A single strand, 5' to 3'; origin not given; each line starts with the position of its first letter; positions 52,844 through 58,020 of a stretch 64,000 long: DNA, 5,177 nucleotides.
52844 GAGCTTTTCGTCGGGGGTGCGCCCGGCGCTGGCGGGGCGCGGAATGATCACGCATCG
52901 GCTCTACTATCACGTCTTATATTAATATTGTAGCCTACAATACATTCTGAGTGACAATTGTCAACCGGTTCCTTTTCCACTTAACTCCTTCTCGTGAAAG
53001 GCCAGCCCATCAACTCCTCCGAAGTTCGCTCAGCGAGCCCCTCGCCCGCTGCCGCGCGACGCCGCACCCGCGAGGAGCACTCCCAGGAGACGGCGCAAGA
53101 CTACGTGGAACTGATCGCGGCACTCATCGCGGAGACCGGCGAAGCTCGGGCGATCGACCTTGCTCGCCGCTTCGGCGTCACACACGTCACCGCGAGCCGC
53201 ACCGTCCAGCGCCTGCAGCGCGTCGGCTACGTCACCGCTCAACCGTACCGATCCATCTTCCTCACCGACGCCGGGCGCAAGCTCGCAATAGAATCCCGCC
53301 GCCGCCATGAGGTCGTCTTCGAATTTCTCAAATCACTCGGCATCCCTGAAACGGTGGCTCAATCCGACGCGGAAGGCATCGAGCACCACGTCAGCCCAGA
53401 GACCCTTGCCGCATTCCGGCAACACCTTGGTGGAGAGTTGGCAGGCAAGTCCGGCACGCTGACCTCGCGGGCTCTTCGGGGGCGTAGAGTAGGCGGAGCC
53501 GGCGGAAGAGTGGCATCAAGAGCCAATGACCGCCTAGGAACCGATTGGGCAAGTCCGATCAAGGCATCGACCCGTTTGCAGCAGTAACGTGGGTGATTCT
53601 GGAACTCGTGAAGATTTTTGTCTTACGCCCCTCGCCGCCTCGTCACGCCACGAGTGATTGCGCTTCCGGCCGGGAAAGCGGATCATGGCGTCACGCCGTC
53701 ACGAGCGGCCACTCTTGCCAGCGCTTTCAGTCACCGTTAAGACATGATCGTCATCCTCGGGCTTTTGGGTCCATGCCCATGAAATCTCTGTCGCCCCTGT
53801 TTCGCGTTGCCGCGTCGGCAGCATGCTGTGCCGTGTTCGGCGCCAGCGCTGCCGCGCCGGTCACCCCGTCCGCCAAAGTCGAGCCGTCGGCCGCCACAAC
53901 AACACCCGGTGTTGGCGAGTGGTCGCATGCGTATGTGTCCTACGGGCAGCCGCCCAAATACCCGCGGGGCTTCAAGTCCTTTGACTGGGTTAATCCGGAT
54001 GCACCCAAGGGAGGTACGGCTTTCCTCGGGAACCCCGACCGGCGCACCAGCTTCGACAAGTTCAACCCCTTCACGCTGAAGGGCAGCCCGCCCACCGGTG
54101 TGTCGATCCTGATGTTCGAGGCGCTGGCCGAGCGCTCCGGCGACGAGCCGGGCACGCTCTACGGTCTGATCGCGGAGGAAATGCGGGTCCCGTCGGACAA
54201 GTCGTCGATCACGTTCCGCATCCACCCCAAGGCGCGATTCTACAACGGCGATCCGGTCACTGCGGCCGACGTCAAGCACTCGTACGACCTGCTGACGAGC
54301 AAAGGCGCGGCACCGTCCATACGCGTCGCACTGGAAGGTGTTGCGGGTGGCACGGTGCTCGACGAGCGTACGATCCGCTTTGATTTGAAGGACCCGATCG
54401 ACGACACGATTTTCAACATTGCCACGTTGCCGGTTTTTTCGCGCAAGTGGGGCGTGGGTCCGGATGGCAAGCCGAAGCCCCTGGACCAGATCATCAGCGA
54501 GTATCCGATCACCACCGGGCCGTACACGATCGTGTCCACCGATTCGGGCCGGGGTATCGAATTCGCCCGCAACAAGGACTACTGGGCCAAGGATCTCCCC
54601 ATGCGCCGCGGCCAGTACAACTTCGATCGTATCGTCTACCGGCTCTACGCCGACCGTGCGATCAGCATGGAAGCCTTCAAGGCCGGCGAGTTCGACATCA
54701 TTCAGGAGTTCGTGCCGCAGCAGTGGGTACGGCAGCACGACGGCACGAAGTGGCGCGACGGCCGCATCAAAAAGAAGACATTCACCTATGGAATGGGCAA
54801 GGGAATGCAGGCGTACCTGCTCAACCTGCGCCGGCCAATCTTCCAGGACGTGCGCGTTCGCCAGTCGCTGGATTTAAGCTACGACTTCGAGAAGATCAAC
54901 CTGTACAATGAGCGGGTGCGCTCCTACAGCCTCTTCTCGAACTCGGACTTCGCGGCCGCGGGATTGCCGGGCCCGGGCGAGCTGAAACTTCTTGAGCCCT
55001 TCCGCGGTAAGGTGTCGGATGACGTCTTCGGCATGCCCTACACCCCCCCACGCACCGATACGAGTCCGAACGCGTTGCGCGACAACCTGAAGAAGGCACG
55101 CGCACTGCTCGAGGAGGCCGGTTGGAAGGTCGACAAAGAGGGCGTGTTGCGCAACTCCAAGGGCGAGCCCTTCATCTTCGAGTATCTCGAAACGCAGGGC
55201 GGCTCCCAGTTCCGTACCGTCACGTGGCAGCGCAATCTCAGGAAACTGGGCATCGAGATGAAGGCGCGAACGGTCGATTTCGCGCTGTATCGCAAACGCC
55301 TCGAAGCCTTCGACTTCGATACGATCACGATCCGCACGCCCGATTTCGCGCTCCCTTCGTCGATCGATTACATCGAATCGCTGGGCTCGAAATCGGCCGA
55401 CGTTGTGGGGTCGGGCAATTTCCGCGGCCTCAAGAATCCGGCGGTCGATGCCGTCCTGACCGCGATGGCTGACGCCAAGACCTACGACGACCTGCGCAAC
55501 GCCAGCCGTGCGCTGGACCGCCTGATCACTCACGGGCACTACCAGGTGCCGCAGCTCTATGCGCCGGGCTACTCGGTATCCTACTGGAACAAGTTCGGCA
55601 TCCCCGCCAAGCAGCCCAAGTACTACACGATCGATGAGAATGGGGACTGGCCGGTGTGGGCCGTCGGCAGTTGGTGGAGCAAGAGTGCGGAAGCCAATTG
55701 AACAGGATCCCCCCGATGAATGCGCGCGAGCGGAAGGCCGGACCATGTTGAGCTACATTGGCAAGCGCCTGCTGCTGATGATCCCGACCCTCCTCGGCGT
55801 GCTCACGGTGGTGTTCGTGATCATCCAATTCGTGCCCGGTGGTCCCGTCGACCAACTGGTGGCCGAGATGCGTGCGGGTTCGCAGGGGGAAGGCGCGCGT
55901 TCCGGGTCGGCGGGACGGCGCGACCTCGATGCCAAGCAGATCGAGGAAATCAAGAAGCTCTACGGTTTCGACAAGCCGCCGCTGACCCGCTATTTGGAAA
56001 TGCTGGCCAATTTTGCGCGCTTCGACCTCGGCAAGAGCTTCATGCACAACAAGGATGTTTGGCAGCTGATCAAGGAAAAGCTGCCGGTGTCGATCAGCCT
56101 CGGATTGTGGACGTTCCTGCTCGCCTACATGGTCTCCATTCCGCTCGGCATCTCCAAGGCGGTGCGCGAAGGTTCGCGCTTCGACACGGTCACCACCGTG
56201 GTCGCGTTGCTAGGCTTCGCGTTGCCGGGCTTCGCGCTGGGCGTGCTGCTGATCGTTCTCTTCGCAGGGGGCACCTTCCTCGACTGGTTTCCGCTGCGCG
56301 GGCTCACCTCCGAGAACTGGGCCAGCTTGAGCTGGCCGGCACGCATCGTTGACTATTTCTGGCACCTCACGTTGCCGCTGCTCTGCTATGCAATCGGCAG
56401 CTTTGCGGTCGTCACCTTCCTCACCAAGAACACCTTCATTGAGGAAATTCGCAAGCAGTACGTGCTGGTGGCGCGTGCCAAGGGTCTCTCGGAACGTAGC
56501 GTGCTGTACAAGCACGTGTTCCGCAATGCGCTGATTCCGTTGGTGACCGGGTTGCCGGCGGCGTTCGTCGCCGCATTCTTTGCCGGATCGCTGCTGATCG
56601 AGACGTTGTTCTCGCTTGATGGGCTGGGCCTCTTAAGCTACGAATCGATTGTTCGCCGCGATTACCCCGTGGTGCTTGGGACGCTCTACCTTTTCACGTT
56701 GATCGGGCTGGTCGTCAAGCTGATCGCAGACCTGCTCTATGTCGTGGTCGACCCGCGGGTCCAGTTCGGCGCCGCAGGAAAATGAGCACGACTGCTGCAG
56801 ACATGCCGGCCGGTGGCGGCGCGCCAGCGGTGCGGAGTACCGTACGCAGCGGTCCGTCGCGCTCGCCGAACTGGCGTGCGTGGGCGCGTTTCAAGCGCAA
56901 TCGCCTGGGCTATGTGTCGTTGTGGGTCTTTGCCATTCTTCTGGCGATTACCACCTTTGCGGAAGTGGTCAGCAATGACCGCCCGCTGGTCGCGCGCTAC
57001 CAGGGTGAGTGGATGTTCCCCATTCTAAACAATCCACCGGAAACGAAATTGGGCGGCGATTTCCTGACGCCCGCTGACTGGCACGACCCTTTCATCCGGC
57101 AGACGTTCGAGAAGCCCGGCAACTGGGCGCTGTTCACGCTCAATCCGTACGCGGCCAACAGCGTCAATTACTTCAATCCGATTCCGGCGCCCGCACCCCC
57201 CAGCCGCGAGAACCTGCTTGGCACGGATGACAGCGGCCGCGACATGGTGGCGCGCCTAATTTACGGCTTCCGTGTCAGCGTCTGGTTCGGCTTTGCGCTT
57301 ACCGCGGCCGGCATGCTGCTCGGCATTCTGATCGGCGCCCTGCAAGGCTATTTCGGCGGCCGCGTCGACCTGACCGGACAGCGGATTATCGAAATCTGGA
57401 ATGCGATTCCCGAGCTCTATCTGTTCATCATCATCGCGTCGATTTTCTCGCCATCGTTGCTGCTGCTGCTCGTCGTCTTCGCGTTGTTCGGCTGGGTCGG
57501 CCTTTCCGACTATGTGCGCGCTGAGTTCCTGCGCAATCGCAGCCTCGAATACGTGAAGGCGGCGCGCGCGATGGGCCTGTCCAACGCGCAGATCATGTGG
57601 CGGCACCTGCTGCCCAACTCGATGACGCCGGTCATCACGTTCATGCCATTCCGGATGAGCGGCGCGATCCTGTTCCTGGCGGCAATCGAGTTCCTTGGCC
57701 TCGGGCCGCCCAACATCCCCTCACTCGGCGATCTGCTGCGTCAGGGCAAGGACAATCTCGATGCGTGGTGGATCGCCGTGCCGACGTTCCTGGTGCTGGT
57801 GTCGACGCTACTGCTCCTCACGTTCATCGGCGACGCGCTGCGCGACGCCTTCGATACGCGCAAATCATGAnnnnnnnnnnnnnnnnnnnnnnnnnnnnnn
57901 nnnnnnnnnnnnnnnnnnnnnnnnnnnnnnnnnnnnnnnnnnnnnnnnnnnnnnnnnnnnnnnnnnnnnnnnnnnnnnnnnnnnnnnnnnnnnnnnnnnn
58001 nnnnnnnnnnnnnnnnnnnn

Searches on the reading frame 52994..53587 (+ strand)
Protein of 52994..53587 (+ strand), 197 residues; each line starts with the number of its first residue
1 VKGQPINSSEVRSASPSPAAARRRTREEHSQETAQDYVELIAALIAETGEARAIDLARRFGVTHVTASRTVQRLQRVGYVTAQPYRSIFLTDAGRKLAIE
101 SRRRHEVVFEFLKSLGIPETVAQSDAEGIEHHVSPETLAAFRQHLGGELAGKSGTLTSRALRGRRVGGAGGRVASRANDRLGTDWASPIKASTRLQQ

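Call 57: search_protein_families(library=pfam, proteins=[window:52994-53587:+], max_evalue=0.0001)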
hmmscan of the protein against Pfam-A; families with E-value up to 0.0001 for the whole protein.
window:52994-53587:+ (197 aa): 3 families
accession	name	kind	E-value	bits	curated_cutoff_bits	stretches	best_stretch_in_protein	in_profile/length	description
PF02742.21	Fe_dep_repr_C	-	4.5e-13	49.4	27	1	91-146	1-57/70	Iron dependent repressor, metal binding and dimerisation domain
PF01325.25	Fe_dep_repress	-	5.5e-09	36.5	26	1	32-87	4-59/60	Iron dependent repressor, N-terminal DNA binding domain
PF12802.13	MarR_2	-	1e-06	29.2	27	1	44-83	13-53/61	MarR family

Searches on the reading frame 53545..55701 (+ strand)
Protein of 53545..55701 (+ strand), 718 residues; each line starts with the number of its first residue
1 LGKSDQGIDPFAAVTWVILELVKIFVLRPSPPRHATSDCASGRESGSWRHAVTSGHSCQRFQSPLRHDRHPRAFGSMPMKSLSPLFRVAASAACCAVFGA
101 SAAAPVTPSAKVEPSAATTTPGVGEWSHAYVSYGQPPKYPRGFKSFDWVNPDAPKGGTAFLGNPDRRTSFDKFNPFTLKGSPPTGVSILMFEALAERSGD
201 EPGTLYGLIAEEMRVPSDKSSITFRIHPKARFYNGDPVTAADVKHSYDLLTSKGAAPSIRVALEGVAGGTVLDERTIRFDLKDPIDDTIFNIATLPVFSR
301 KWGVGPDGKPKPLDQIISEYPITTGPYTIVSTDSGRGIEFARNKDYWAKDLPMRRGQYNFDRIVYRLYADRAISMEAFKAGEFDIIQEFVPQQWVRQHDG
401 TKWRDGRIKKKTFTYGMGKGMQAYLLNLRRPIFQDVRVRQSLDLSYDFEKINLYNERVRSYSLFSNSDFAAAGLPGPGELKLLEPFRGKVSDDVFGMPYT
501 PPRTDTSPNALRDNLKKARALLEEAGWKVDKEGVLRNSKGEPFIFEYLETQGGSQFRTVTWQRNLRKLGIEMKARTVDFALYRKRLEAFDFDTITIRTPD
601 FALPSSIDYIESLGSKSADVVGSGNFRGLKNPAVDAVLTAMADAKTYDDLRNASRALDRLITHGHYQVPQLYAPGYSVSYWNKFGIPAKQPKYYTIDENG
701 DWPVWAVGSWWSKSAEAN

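Call 57: search_protein_families(library=pfam, proteins=[window:53545-55701:+], max_evalue=0.0001)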
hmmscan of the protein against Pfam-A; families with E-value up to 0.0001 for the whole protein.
window:53545-55701:+ (718 aa): 1 family
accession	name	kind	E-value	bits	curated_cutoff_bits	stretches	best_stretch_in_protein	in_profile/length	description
PF00496.27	SBP_bac_5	-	6e-57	193.9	32.4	1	205-598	2-346/368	Bacterial extracellular solute-binding proteins, family 5 Middle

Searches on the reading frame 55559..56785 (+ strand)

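Call 57: search_protein_families(library=pfam, proteins=[window:55559-56785:+], max_evalue=0.0001)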
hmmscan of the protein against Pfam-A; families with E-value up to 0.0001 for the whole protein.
window:55559-56785:+ (408 aa): 1 family
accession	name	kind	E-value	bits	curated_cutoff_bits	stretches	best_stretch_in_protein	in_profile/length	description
PF00528.27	BPD_transp_1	-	4.6e-33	114.9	26.4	1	194-401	2-182/184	Binding-protein-dependent transport system inner membrane component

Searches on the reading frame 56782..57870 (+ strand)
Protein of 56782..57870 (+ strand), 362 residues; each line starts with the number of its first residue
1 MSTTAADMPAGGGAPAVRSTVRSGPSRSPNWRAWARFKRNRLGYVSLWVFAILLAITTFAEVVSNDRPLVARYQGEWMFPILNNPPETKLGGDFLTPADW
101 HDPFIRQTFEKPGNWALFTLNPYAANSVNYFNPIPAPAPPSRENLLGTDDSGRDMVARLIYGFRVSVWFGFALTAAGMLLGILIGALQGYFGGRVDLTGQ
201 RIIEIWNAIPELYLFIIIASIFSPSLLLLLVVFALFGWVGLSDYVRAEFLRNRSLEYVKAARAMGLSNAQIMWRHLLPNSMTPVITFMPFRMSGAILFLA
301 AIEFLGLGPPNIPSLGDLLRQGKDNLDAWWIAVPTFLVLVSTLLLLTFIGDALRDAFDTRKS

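Call 57: search_protein_families(library=pfam, proteins=[window:56782-57870:+], max_evalue=0.0001)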
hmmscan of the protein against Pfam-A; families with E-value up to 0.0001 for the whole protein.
window:56782-57870:+ (362 aa): 2 families
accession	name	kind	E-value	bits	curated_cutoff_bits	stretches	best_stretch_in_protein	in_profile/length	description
PF00528.27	BPD_transp_1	-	7.6e-32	111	26.4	1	181-360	1-181/184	Binding-protein-dependent transport system inner membrane component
PF12911.12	OppC_N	-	3.4e-08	33.7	23.9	1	30-66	3-39/53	N-terminal TM domain of oligopeptide transport permease C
